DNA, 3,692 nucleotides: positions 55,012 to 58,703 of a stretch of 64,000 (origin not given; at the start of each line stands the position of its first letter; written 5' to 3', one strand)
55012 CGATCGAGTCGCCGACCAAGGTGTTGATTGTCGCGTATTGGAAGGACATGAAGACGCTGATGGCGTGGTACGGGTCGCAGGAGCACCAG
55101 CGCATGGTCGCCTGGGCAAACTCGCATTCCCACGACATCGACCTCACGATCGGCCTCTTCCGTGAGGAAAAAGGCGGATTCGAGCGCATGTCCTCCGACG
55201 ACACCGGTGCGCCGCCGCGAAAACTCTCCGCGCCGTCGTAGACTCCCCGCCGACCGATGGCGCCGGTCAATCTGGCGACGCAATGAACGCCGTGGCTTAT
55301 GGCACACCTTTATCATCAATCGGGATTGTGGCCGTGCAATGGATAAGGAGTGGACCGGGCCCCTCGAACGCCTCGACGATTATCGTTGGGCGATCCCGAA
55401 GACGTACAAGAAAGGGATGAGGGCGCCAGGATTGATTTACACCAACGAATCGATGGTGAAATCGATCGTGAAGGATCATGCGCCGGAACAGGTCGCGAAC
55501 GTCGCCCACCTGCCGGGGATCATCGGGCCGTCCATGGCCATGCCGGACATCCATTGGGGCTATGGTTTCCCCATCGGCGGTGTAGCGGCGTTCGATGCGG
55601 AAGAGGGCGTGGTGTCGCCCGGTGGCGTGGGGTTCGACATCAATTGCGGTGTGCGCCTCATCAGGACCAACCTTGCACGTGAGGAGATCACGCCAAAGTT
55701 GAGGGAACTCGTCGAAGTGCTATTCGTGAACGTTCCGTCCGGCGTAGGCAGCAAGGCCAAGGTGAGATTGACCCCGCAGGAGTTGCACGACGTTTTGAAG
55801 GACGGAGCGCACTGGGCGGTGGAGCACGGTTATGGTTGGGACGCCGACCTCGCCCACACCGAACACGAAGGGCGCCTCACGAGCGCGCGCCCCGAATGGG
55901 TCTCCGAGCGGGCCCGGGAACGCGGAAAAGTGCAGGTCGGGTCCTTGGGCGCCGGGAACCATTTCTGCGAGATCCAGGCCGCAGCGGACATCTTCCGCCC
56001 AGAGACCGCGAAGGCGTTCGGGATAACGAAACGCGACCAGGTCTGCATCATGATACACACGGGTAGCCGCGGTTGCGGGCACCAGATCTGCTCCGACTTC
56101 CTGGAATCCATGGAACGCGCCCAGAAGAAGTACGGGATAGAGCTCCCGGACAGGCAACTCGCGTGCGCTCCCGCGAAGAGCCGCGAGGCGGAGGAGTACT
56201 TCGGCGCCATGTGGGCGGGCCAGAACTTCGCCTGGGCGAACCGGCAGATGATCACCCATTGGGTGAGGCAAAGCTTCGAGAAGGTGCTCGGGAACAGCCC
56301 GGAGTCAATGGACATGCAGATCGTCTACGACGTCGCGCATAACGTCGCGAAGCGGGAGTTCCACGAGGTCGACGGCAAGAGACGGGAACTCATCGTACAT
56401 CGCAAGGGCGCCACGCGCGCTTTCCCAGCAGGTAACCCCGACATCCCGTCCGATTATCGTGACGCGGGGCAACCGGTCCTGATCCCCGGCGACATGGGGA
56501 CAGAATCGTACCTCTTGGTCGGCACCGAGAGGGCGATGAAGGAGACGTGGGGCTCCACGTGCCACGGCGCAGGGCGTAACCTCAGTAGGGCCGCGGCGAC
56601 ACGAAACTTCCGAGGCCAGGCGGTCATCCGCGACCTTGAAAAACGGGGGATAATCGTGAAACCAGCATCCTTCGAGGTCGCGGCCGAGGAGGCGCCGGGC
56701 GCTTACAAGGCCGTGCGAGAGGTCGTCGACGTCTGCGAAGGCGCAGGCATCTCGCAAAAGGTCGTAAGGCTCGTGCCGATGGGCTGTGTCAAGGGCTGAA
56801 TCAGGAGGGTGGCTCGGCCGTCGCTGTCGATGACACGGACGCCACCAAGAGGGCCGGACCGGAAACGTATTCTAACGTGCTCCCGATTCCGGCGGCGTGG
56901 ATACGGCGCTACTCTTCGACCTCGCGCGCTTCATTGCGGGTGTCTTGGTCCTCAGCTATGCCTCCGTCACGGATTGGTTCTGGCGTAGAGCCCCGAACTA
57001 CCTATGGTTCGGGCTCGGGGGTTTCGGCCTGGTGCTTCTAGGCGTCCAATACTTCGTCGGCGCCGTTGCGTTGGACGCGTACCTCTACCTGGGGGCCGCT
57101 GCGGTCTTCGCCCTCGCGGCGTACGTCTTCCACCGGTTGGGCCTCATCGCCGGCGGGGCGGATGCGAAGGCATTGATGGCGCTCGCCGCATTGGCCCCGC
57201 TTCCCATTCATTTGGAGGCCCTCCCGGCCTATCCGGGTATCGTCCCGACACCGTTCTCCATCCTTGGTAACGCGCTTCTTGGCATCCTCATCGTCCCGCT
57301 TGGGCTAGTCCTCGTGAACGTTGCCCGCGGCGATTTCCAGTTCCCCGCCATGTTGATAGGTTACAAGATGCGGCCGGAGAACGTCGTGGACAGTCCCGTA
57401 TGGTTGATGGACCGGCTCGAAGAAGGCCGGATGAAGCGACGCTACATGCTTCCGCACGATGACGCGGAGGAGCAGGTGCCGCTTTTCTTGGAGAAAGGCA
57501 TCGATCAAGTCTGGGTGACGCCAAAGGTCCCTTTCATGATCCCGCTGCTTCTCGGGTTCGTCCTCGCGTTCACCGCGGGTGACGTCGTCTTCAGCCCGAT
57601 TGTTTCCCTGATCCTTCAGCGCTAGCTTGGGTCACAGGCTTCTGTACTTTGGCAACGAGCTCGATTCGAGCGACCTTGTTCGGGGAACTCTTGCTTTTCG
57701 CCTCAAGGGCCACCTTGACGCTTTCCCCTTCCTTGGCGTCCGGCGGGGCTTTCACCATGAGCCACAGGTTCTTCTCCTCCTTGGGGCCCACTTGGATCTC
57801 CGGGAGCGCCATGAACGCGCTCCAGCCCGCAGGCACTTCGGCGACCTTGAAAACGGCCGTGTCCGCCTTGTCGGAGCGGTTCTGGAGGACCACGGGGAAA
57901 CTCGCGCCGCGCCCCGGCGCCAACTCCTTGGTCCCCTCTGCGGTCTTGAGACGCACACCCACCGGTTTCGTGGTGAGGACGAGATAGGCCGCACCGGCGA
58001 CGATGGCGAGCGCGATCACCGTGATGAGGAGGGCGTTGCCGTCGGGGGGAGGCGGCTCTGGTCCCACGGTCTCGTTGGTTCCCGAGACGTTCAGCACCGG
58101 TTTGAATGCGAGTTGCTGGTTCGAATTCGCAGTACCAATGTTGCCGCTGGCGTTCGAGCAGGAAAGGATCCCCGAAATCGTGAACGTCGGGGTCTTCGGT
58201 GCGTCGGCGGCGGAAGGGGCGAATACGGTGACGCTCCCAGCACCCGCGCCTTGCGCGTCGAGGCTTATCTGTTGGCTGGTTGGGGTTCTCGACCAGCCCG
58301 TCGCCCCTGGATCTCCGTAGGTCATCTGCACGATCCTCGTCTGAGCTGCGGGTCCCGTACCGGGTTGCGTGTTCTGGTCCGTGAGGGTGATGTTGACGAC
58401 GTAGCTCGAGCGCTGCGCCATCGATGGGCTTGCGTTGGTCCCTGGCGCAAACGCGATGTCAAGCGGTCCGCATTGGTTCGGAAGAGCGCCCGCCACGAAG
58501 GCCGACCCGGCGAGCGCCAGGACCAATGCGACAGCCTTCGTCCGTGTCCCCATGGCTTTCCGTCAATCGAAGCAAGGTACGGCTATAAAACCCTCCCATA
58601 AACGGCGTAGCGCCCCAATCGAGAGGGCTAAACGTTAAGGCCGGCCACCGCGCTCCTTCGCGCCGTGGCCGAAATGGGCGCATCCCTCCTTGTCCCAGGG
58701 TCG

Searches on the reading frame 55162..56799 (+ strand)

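Call 12: search_protein_families(library=pfam, proteins=[window:55162-56799:+], max_evalue=0.001)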
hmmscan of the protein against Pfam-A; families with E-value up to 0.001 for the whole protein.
window:55162-56799:+ (545 aa): 1 family
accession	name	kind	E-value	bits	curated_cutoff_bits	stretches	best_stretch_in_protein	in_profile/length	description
PF01139.22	RtcB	-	6.7e-177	589.4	27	1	110-545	1-426/426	tRNA-splicing ligase RtcB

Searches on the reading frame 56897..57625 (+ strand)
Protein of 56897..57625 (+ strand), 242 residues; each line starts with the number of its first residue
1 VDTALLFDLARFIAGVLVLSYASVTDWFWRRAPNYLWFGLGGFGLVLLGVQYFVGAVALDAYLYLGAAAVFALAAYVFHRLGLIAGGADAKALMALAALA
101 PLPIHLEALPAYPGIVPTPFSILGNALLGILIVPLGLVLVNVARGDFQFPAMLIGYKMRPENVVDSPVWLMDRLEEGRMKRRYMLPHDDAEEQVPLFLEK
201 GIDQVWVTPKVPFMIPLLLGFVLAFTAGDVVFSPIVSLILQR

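Call 12: search_protein_families(library=pfam, proteins=[window:56897-57625:+], max_evalue=0.001)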
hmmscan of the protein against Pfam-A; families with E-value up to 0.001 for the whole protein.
window:56897-57625:+ (242 aa): 2 families
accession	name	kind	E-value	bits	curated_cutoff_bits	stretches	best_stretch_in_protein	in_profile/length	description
PF06847.16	Arc_PepC_II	-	1.6e-11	45.1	29.9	1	151-230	5-93/93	Archaeal Peptidase A24 C-terminus Type II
PF01478.23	Peptidase_A24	-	5.9e-08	33.6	26.5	1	15-132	3-102/104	Type IV leader peptidase family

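Call 98: search_protein_families(library=ncbifam, proteins=[window:56897-57625:+], max_evalue=0.00001)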
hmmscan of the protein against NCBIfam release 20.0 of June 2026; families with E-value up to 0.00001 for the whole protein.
window:56897-57625:+ (242 aa): 1 family
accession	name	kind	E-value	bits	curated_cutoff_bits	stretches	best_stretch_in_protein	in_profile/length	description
NF040695.1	FlaK_Arch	equivalog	8e-19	68.1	330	1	11-237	2-229/230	preflagellin peptidase FlaK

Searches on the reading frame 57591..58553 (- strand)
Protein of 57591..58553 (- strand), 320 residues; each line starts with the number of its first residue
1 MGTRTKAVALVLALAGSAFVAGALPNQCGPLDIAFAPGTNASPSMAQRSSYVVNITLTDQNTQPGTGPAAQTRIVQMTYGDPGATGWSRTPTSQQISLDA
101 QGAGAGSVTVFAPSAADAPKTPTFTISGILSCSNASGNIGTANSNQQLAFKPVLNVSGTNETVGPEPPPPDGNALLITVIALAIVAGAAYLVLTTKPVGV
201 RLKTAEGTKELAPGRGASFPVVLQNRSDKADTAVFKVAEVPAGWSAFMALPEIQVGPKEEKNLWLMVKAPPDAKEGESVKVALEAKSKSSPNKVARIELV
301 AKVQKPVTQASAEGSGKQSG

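Call 12: search_protein_families(library=pfam, proteins=[window:57591-58553:-], max_evalue=0.001)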
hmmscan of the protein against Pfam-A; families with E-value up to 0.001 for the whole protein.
window:57591-58553:- (320 aa): 2 families
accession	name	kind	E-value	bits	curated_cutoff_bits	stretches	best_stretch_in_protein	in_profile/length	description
PF11614.14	FixG_C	-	0.00037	21.1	25.6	0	222-290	38-105/119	IG-like fold at C-terminal of FixG, putative oxidoreductase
PF23619.1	Ig_VWA7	-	0.00073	20.2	27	0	205-295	6-96/104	VWA7 Ig-like domain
